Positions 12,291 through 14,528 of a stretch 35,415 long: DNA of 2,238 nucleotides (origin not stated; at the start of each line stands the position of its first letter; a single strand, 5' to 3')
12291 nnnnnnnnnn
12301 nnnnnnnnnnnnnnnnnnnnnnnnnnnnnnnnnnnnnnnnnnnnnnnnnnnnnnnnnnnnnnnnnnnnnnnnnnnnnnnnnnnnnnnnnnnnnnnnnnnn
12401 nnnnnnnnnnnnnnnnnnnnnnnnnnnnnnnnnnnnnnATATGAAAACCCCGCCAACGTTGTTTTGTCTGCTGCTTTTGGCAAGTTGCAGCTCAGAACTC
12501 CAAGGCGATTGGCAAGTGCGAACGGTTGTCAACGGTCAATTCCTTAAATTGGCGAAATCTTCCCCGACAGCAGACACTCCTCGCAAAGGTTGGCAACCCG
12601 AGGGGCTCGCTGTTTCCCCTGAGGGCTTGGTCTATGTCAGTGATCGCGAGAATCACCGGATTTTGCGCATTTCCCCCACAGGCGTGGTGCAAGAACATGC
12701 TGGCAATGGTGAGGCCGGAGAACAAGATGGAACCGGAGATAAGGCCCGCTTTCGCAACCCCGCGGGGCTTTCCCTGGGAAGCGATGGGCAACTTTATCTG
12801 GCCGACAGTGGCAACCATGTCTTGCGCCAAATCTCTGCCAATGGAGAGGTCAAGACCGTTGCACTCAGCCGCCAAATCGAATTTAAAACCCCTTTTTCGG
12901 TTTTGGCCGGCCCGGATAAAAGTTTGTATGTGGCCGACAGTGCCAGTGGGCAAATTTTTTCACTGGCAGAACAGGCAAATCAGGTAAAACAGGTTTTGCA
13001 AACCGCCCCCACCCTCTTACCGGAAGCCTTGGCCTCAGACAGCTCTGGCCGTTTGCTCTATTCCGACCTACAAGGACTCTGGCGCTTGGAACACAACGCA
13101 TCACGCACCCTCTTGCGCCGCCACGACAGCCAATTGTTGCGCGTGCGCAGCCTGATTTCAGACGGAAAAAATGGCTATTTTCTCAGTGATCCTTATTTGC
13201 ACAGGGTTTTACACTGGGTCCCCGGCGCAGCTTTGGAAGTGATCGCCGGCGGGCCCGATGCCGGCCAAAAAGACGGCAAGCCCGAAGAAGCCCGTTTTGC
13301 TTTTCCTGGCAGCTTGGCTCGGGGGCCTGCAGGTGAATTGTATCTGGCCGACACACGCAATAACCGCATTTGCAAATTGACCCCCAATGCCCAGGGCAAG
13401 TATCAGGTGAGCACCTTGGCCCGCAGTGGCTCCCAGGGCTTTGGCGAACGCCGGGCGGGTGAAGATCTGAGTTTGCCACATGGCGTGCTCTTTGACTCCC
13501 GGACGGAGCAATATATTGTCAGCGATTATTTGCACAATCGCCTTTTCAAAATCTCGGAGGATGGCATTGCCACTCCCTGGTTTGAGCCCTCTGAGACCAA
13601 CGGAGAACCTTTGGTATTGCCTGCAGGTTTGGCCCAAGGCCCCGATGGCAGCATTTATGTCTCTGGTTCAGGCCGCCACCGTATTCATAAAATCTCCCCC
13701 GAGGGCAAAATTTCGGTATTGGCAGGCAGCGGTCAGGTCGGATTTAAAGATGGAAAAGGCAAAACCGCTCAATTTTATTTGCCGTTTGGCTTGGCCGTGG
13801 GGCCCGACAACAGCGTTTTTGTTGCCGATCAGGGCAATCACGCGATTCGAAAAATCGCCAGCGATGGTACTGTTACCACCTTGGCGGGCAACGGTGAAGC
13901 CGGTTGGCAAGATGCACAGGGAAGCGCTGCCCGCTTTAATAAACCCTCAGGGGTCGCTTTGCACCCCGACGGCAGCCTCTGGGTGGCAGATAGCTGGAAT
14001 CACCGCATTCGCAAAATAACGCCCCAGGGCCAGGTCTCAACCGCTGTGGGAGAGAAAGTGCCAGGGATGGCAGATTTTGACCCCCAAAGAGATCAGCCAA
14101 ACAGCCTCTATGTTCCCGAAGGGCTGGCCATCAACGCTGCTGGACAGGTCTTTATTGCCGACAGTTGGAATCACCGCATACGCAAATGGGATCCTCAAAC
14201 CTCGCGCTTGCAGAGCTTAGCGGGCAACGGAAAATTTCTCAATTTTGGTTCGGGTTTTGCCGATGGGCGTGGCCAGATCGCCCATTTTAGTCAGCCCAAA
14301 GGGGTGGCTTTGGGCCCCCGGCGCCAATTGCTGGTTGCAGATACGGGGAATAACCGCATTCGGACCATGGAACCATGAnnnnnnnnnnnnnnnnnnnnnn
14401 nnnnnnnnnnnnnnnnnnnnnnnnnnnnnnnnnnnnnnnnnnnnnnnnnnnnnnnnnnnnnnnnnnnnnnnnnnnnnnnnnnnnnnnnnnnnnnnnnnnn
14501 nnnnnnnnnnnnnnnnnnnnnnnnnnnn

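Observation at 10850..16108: Tightly packed four-gene cluster: DUF4388 - SAM methyltransferase - NHL-repeat lipoprotein - S8 subtilase lipoprotein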

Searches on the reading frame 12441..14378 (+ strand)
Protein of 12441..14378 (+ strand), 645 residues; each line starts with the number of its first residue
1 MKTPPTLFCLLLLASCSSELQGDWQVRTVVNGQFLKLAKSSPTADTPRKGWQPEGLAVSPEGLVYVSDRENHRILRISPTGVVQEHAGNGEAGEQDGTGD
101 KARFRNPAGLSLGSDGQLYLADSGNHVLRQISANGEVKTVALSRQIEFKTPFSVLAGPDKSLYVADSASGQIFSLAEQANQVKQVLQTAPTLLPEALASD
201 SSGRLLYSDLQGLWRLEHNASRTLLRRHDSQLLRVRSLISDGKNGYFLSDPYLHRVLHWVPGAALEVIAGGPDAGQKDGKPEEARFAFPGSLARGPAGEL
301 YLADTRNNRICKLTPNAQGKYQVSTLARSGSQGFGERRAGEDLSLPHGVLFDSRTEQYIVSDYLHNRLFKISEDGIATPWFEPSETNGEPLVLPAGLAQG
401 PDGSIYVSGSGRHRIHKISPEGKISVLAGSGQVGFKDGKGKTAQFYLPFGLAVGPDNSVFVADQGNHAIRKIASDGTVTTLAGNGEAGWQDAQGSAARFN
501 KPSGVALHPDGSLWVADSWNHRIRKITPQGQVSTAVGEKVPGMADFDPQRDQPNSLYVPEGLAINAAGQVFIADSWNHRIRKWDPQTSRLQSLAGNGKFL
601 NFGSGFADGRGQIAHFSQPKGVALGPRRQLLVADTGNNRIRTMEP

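Call 3: search_protein_families(library=pfam, proteins=[window:12441-14378:+], max_evalue=0.01)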
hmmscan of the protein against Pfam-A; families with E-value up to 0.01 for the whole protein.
window:12441-14378:+ (645 aa): 11 families
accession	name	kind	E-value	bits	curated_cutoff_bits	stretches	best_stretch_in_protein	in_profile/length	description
PF01436.27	NHL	-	8.8e-67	218.4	20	7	499-525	1-27/28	NHL repeat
PF25021.1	TEN_NHL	-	8.1e-32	111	27.1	3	96-177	22-101/357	Teneurin NHL domain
PF24684.1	Vgb_lyase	-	3.8e-27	95.3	50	1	289-533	15-214/290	Virginiamycin B lyase family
PF13449.12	Phytase-like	-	5.7e-18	66.2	27.6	2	43-86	60-103/284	Esterase-like activity of phytase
PF08450.18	SGL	-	4e-15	56.5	26.3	2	297-536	11-220/246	SMP-30/Gluconolactonase/LRE-like region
PF20067.5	SSL_N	-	2.3e-07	31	18.9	0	50-69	20-39/46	Strictosidine synthase-like, N-terminal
PF23500.1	DUF7133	-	4.3e-07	30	27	0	498-524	327-353/385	Domain of unknown function (DUF7133)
PF21959.2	DUF6923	-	7.7e-07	29.6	27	1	69-189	58-171/234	Repeat of unknown function (DUF6923)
PF05787.19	PhoX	-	2.2e-05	24.2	24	0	481-571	408-500/515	Alkaline phosphatase PhoX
PF22701.2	Mala_s_1-like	-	4.9e-05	23.6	27.5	0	454-530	96-160/195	Mal s 1 allergenic protein-like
PF01731.26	Arylesterase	-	0.00018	22.1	21.3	0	158-179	64-85/86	Arylesterase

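Call 4: search_protein_families(library=ncbifam, proteins=[window:12441-14378:+], max_evalue=0.01)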
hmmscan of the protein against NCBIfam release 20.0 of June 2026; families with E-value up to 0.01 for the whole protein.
window:12441-14378:+ (645 aa): 8 families
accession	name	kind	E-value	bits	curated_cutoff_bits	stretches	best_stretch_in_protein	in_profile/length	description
NF035926.1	scyF_NHL_VPEP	equivalog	1.7e-33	116.3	350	4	438-584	144-274/376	scytonemin biosynthesis PEP-CTERM protein ScyF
NF033206.1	ScyE_fam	subfamily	1e-21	77.8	80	1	496-641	4-163/333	ScyD/ScyE family protein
NF000022.1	stregra_B_VgbA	exception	8.7e-12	44.7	600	1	365-533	77-216/299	streptogramin B lyase Vgb(A)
TIGR02604.1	Piru_Ver_Nterm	subfamily_domain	6.2e-08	32.4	122.2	0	445-525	270-346/367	PVC-type heme-binding CxxCH protein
NF000096.1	stregra_B_VgbB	exception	3.6e-07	29.7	600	0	366-534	78-217/295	streptogramin B lyase Vgb(B)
TIGR03606.1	non_repeat_PQQ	subfamily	8e-06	24.9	434.55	0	147-188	28-69/454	glucose/sorbosone family PQQ-dependent dehydrogenase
TIGR03866.1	PQQ_ABC_repeats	subfamily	0.0013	17.9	287.3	0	50-71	124-145/310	PQQ-dependent catabolism-associated beta-propeller protein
NF047780.1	LIC12708_fam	subfamily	0.0088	14.9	150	0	61-123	66-138/391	LIC_12708 family protein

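Call 50: search_solved_structures(query=window:12441-14375:+, max_evalue=0.00001)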
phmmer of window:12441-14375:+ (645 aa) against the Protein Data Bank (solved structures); distinct sequences matched with E-value up to 0.00001: 64 (the best 60 are shown).
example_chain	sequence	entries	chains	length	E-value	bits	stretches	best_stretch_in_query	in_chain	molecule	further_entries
9ifo_A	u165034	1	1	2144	4.2e-59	203.8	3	392-543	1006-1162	Teneurin-Like Protein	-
9pt5_A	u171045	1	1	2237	2.1e-58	201.5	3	393-544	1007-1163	Teneurin-like protein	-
7djm_A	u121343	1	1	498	1.9e-35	125.7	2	442-643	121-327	Protein SUPPRESSOR OF QUENCHING 1, chloroplastic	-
7djl_C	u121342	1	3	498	4.6e-35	124.4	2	443-643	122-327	Protein SUPPRESSOR OF QUENCHING 1, chloroplastic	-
7djj_A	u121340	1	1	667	7.5e-35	123.7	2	441-643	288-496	Protein SUPPRESSOR OF QUENCHING 1, chloroplastic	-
7djk_A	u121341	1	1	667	7.5e-35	123.7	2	441-643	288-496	Protein SUPPRESSOR OF QUENCHING 1, chloroplastic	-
6d69_A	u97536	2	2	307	3.9e-26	94.9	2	438-586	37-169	NHL Repeat Region of D. melanogaster Thin | Thin, isoform D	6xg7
9jur_A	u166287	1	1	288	1.5e-24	89.7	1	428-641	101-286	E3 ubiquitin-protein ligase TRIM71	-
7qrx_A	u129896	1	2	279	1.5e-24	89.7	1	394-641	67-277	E3 ubiquitin-protein ligase TRIM71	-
8j72_A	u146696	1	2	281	1.3e-23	86.5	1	435-640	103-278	E3 ubiquitin-protein ligase TRIM71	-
6fpt_A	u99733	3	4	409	6e-23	84.4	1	428-640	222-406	E3 ubiquitin-protein ligase TRIM71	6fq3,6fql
6g7w_A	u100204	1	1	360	1.3e-22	83.3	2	462-644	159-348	NHL repeat-containing protein 2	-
6gc1_A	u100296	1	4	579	6e-22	81.1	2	462-644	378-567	NHL repeat-containing protein 2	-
6qsd_A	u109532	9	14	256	9.2e-20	73.9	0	53-178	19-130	Pizza6S | Pizza6-S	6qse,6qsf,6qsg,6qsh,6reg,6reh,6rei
7zph_A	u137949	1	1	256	2.1e-18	69.4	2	447-583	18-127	Pizza6-TNK-RSH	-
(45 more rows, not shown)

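Call 84: search_protein_families(library=padloc, proteins=[window:12441-14378:+], max_evalue=0.001)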
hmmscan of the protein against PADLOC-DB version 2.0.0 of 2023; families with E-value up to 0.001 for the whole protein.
window:12441-14378:+ (645 aa): 1 family
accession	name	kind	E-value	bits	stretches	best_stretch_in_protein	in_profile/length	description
PDLC04043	PD-T4-6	-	2.9e-06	24.6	0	20-79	370-431/452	-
